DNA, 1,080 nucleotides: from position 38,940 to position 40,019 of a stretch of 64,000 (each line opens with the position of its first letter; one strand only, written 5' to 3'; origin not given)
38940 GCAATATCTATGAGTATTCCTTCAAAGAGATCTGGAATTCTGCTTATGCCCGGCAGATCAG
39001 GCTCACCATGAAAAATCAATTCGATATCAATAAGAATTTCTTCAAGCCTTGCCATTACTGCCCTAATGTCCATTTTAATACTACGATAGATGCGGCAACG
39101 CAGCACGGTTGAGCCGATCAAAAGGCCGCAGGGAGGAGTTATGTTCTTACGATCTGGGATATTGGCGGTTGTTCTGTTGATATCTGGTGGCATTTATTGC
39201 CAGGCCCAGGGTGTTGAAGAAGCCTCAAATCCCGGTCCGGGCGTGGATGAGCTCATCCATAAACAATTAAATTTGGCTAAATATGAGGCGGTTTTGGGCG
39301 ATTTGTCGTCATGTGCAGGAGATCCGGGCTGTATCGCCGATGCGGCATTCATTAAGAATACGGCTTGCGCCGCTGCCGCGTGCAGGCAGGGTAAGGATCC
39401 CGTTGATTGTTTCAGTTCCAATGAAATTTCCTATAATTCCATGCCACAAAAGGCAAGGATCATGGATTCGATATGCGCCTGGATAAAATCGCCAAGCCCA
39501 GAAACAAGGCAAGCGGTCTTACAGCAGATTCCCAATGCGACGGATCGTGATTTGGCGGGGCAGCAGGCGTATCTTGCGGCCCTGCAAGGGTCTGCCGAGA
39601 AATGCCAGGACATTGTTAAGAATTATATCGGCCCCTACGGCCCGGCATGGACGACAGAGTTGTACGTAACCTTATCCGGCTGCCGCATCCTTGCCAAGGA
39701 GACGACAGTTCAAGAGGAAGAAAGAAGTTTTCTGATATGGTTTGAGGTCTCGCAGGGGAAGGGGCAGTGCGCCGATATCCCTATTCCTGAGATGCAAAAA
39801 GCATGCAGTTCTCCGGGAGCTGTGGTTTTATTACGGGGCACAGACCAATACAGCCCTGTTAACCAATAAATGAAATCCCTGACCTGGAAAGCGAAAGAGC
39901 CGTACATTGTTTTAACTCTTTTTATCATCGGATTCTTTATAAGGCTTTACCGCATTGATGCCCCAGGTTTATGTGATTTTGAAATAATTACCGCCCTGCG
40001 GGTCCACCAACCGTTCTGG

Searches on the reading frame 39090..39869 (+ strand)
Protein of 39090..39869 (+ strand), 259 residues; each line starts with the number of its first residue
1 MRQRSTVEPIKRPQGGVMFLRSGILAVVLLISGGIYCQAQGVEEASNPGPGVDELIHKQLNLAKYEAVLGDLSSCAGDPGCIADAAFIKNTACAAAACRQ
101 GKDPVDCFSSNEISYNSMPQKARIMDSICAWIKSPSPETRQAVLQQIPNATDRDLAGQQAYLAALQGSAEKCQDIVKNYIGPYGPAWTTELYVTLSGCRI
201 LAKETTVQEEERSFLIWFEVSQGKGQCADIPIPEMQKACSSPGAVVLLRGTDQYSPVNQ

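Call 4: search_protein_families(library=pfam, proteins=[window:39090-39869:+], max_evalue=0.01)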
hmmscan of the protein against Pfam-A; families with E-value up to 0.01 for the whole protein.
window:39090-39869:+ (259 aa): 1 family
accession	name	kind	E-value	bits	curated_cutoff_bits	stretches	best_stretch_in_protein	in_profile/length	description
PF22011.2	DUF6931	-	0.0054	17.3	27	0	119-165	44-90/145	Family of unknown function (DUF6931)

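Call 6: search_protein_families(library=ncbifam, proteins=[window:39090-39869:+], max_evalue=0.01)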
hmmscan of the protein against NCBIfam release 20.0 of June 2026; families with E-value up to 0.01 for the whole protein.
window:39090-39869:+ (259 aa): 0 families

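Call 7: find_homologous_proteins(query=window:39090-39869:+, max_evalue=0.001)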
Query window:39090-39869:+ (259 aa): 8 proteins with E <= 0.001 among 710 candidates.
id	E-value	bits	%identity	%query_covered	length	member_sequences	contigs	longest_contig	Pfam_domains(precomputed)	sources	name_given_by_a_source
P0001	4.6e-159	546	100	93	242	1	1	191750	-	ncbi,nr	ncbi:MAG: hypothetical protein KGK03_00710 [Candidatus Omnitrophica bacterium]|nr:hypothetical prote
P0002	2.6e-46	176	41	88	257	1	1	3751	-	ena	-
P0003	2.6e-42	163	39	86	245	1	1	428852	-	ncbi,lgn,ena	-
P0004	3.5e-37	146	38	72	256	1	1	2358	-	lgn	-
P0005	1.3e-24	105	45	45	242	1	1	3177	-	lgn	-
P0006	7.0e-22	96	44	45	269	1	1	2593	-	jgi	jgi:hypothetical protein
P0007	8.4e-21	93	43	45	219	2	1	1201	-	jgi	jgi:hypothetical protein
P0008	2.8e-19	88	36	60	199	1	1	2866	-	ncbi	-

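Call 9: find_encoding_contigs(protein=P0003, flank=10000, max_places=3)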
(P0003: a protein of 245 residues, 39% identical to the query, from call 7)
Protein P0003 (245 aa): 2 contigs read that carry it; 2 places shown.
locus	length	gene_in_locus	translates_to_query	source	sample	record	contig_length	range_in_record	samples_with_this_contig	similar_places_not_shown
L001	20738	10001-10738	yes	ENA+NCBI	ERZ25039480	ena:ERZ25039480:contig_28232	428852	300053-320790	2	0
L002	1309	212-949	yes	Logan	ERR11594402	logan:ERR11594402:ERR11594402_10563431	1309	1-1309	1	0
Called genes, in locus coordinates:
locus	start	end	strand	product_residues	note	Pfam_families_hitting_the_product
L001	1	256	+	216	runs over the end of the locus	PF01098:FTSW_RODA_SPOVE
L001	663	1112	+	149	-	PF05157:MshEN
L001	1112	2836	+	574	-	PF05157:MshEN, PF00437:T2SSE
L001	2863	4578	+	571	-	PF05157:MshEN, PF00437:T2SSE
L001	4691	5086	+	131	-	PF05157:MshEN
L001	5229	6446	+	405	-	PF28597:T2SSF_N, PF00482:T2SSF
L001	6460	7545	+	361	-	-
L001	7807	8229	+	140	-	PF27806:HxsD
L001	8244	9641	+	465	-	PF13353:Fer4_12, PF04055:Radical_SAM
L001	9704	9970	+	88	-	-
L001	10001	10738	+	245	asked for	-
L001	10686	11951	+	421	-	-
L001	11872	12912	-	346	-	PF04055:Radical_SAM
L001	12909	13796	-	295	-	PF01478:Peptidase_A24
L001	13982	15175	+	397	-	PF04055:Radical_SAM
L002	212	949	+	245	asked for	-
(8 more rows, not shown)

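Call 10: find_encoding_contigs(protein=P0002, flank=5000, max_places=3)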
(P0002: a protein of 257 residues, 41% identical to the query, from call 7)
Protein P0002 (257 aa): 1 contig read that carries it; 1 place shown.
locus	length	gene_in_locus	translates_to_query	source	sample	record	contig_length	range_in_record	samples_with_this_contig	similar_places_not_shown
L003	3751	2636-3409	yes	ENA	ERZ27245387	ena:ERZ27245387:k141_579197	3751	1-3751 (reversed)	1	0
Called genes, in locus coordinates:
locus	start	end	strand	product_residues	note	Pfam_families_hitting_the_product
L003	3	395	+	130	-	?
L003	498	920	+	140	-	PF27806:HxsD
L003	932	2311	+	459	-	PF13353:Fer4_12, PF04055:Radical_SAM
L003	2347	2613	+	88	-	-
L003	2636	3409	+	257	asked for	-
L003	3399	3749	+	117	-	?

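Call 11: find_encoding_contigs(protein=P0004, flank=5000, max_places=3)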
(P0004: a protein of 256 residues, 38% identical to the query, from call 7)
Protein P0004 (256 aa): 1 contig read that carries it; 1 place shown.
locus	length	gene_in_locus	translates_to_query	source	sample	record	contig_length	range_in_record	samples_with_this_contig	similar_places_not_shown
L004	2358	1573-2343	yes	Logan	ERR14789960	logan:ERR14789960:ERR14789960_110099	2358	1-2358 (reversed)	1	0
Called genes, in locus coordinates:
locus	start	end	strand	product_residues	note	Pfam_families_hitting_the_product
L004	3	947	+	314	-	?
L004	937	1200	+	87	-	-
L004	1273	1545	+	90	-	-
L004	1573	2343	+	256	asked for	-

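Call 16: find_encoding_contigs(protein=P0005, flank=5000, max_places=3)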
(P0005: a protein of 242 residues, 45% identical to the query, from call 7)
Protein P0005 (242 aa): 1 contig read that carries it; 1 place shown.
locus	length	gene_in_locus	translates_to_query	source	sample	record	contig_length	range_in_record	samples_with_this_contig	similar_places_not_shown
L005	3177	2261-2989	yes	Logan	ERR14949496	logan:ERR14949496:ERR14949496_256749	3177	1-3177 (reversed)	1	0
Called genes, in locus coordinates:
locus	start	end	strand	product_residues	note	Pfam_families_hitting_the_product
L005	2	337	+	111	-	?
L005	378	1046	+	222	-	PF00733:Asn_synthase, PF06508:QueC (weak)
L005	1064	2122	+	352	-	PF04055:Radical_SAM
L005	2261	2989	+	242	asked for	-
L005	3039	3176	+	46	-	?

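Call 17: find_encoding_contigs(protein=P0006, flank=5000, max_places=3)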
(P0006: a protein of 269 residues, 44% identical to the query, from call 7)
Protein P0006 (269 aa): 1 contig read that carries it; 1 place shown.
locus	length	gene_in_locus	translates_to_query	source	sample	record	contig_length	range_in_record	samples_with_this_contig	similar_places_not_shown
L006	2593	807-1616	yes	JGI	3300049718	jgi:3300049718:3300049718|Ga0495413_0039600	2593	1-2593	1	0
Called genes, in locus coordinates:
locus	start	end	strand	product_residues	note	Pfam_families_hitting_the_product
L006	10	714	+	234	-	PF05935:Arylsulfotrans (weak), PF14269:Arylsulfotran_2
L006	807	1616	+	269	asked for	-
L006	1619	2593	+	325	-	?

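Call 18: find_encoding_contigs(protein=P0008, flank=5000, max_places=3)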
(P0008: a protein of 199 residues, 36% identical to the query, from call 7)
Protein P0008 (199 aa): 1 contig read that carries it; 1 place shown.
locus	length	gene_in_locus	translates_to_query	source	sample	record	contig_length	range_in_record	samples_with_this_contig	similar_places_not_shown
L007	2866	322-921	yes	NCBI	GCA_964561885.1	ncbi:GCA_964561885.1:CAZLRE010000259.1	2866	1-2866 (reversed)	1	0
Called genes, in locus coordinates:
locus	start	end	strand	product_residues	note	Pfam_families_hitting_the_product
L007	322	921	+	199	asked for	-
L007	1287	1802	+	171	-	-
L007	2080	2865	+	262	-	?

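Call 28: search_protein_representatives(alignment_id=A1)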
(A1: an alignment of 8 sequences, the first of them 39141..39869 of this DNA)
Query: 8 sequences, 247 profile positions. Proteins with E-value up to 0.001 (for the whole library): 84; up to 1e-10: 80; up to 1e-30: 72. The best 84 are listed.
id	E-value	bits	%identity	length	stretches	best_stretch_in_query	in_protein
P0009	2.3e-144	496.1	-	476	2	40-244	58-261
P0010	4.9e-130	449.1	-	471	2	10-243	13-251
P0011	1.6e-115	401.6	-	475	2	31-245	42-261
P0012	1.4e-112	391.9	-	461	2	6-240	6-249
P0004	4.9e-102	357.4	-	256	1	1-246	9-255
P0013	2.1e-99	348.8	-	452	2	9-240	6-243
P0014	2.4e-98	345.3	-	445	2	36-237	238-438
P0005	1.0e-94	333.5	-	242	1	1-244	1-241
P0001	1.5e-90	319.8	-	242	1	9-243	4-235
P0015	8.2e-80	284.6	-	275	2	44-241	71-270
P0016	4.6e-77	275.6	-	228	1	45-242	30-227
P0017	2.4e-74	266.7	-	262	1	37-243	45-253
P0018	2.5e-72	260.1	-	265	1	17-243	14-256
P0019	3.7e-71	256.3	-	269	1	1-240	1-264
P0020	2.2e-70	253.8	-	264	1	44-242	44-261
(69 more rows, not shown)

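Call 30: predict_structure(alignment_id=A1)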
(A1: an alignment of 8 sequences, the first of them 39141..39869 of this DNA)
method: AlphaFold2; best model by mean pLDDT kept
length: 242 residues; sequences in the alignment: 8
mean_pLDDT: 77.3   pTM: 0.73
mean pLDDT of the five models: 77.3, 75.8, 75.0, 74.9, 72.0
residues with pLDDT >= 90: 88; 70-90: 92; 50-70: 18; < 50: 44
segments of 3 or more residues with pLDDT < 50: 1-32, 231-242
pLDDT, mean of each block of 10 residues (from residue 1): 38 36 35 63 89 88 89 94 92 79 89 91 91 85 94 92 64 86 95 90 84 89 70 41 30
secondary structure, 60 per line:
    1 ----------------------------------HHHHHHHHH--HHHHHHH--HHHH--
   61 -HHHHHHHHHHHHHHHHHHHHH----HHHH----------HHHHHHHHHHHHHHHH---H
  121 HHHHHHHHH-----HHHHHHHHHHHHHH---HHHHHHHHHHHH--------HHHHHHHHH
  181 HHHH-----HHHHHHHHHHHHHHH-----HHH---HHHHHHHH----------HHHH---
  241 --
elements in order: H35-43 H46-52 H55-58 H62-82 H87-90 H101-116 H120-129 H135-148 H152-163 H172-184 H190-204 H216-223 H234-237

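Call 33: find_related_loci(query=A1, collection=genome_contigs, flank=10000)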
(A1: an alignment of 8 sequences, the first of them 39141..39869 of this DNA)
Query A1 (242 aa) in genome_contigs; peptide patterns used: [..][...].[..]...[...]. (x = any residue, [..] = any of these).
10 stretches matched a pattern; 6 encode a relative of the query (tblastn E <= 1e-3); 6 distinct loci.
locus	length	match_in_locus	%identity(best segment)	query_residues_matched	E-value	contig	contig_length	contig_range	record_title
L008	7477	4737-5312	44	37-227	5e-51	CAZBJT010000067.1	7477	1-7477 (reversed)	MAG TPA_asm: uncultured Planctomycetales bacterium isolate binchicken_co54_492 genome assembly, contig: NODE_18096_lengt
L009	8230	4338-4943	43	25-223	8e-49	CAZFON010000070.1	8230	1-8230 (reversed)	MAG TPA_asm: uncultured Planctomycetales bacterium isolate binchicken_co50_257 genome assembly, contig: NODE_11591_lengt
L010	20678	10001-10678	39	6-227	2e-48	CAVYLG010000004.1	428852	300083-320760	MAG: Candidatus Omnitrophota bacterium isolate MFD01476.bin.2.120 genome assembly, contig: contig_28232, whole genome sh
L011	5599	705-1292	44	42-232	1e-47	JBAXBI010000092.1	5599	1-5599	MAG: Candidatus Omnitrophota bacterium isolate ELA163 MAG163_92, whole genome shotgun sequence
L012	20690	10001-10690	36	2-227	6e-39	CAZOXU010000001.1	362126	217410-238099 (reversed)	MAG TPA_asm: uncultured Planctomycetales bacterium isolate SRP278252_co2_25 genome assembly, contig: NODE_15_length_3621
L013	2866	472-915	36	76-230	1e-23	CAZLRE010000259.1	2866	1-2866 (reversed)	MAG TPA_asm: uncultured Planctomycetales bacterium isolate binchicken_co16_163 genome assembly, contig: NODE_61313_lengt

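Call 34: fold_search(model_id=the predicted structure, library=pdb)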
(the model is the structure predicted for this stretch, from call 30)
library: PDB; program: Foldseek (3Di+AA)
matches with E <= 10: 179; with E <= 0.001: 0
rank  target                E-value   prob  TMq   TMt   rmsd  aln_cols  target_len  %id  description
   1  4r7s                  3.4e-01  0.41  0.22  0.21  11.9       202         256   14  Crystal structure of a tetratricopeptide repeat protein (PARMER_03812) from Parabacteroides merdae ATCC 43184 at 2.39 A  (released 2014-10-01)
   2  5xup_A                8.4e-01  0.15  0.20  0.22  15.5       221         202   11  Crystal structure of TRF1 and TERB1 (released 2017-11-01)
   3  5jqy_A                1.1e+00  0.13  0.18  0.12  12.8       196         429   20  Aspartyl/Asparaginyl beta-hydroxylase (AspH)oxygenase and TPR domains in complex with manganese, N-oxalylglycine and f (released 2017-05-24)
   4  8vkz_B                1.2e+00  0.08  0.16  0.17  18.2       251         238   13  Crystal structure of Glucocorticoid Receptor in complex with an inhibitor (released 2024-01-24)
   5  8re6_A                1.3e+00  0.14  0.19  0.13  12.7       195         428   20  Aspartyl/Asparaginyl beta-hydroxylase (AspH) R735Q variant in complex with Mn, 2-oxoglutarate and a Factor X derived p (released 2024-12-18)
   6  3l82_A                1.3e+00  0.11  0.21  0.23  20.2       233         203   10  X-ray Crystal structure of TRF1 and Fbx4 complex (released 2010-03-09)
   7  6q9f_A                1.3e+00  0.16  0.21  0.13  12.8       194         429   21  Aspartyl/Asparaginyl beta-hydroxylase (AspH) H679A in complex with Mn, NOG and Factor X peptide fragment (39mer-4Ser) (released 2020-01-15)
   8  5leb                  1.4e+00  0.08  0.17  0.11  14.5       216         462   19  Crystal structure of DARPin-DARPin rigid fusion, variant DDD_D12_06_D12_06_D12 (released 2017-08-02)
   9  3axj_A                1.6e+00  0.09  0.16  0.17  15.1       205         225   12  High resolution crystal structure of C3PO (released 2011-04-20)
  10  4kyo_B                1.7e+00  0.23  0.27  0.24   9.5       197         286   17  Alanine-glyoxylate aminotransferase variant K390A in complex with the TPR domain of human Pex5p (released 2014-11-19)
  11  4abn_A                1.7e+00  0.12  0.20  0.14  13.4       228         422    9  Crystal structure of full length mouse Strap (TTC5) (released 2012-01-25)
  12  8rdj_F                1.8e+00  0.14  0.20  0.09  14.2       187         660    6  Plastid-encoded RNA polymerase transcription elongation complex (Integrated model) (released 2024-03-13)
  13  2nox_K                2.0e+00  0.06  0.16  0.15  21.1       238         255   12  Crystal structure of tryptophan 2,3-dioxygenase from Ralstonia metallidurans (released 2006-12-19)
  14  6lvr_C                2.2e+00  0.16  0.22  0.26  14.7       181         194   14  Crystal structure of the PPR domain of Arabidopsis thaliana protein-only RNase P 1 (PRORP1) in complex with tRNA (released 2020-08-12)
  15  3as4                  2.2e+00  0.11  0.21  0.26  14.3       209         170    7  MamA AMB-1 C2221 (released 2011-07-20)
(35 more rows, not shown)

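Call 36: search_protein_families(library=pfam, proteins=[L005:2-337:+, L005:378-1046:+, L005:1064-2122:+, L006:10-714:+, L006:1619-2593:+, L007:1287-1802:+, L007:2080-2865:+, L005:3039-3176:+], max_evalue=0.05)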
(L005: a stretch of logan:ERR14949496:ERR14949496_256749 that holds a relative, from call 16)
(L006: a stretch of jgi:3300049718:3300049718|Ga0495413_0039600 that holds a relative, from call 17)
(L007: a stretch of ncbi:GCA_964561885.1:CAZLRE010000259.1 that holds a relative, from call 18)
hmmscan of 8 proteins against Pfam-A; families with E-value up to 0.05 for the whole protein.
L005:2-337:+ (111 aa): 1 family
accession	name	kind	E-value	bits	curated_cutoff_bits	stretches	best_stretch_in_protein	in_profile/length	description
PF13186.11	SPASM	-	2.7e-06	28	21.5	1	20-89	1-66/67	Iron-sulfur cluster-binding domain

L005:378-1046:+ (222 aa): 3 families
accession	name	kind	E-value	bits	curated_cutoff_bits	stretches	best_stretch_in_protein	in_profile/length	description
PF00733.27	Asn_synthase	-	8.5e-17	62.3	21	1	1-111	23-133/354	Asparagine synthase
PF06508.19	QueC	-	2.7e-06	27.5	22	1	1-59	5-64/210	Queuosine biosynthesis protein QueC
PF24167.1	DUF7411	-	0.00022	21.3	28.7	1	1-56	6-58/194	Family of unknown function (DUF7411)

L005:1064-2122:+ (352 aa): 2 families
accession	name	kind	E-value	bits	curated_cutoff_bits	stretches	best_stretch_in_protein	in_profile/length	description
PF04055.27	Radical_SAM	-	9.7e-09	36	29.5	1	13-148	4-141/166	Radical SAM superfamily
PF13186.11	SPASM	-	0.0064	17.2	21.5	1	237-302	1-66/67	Iron-sulfur cluster-binding domain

L006:10-714:+ (234 aa): 2 families
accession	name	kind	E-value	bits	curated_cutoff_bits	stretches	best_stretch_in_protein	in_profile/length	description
PF14269.12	Arylsulfotran_2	-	1.4e-13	51.3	27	1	54-205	138-298/301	Arylsulfotransferase (ASST)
PF05935.17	Arylsulfotrans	-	7.8e-10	38.7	24.2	1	4-192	126-337/374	Arylsulfotransferase (ASST)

L006:1619-2593:+ (325 aa): 2 families
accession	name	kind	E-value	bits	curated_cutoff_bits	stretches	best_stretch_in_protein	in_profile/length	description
PF14269.12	Arylsulfotran_2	-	1.3e-08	35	27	1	138-318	9-182/301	Arylsulfotransferase (ASST)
PF05935.17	Arylsulfotrans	-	1.5e-07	31.2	24.2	1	156-322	75-217/374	Arylsulfotransferase (ASST)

L007:1287-1802:+ (171 aa): 1 family
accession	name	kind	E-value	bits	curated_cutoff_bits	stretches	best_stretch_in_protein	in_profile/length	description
PF18723.6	HMUDK_hel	-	0.011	15.5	25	1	51-127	96-174/281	5-hmdU DNA kinase, helical domain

L007:2080-2865:+ (262 aa): 1 family
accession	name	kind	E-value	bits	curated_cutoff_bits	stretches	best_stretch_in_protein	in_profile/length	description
PF01235.23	Na_Ala_symp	-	7.9e-75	253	24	1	51-259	4-212/392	Sodium:alanine symporter family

L005:3039-3176:+ (46 aa): 0 families

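Call 37: find_related_loci(query=A1, collection=metagenome_contigs, flank=10000)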
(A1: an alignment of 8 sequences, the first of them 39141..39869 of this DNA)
Query A1 (242 aa) in metagenome_contigs; peptide patterns used: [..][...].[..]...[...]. (x = any residue, [..] = any of these).
26 stretches matched a pattern; 10 encode a relative of the query (tblastn E <= 1e-3); 10 distinct loci.
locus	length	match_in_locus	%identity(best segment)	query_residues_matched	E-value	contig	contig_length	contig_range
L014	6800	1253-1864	42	25-228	3e-50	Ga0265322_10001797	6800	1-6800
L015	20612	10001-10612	42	25-228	4e-50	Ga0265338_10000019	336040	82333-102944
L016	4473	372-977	43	25-223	8e-49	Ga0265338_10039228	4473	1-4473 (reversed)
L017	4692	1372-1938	45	42-227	8e-48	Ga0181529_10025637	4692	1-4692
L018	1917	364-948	41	37-227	2e-45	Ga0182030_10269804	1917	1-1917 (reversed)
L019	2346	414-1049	39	13-227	9e-43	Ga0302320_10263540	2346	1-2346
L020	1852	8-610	38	31-227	5e-42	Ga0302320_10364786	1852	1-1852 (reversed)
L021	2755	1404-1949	39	43-227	2e-35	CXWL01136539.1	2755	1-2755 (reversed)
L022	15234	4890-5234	43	111-227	1e-27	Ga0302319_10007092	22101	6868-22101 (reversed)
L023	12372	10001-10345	43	111-227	1e-27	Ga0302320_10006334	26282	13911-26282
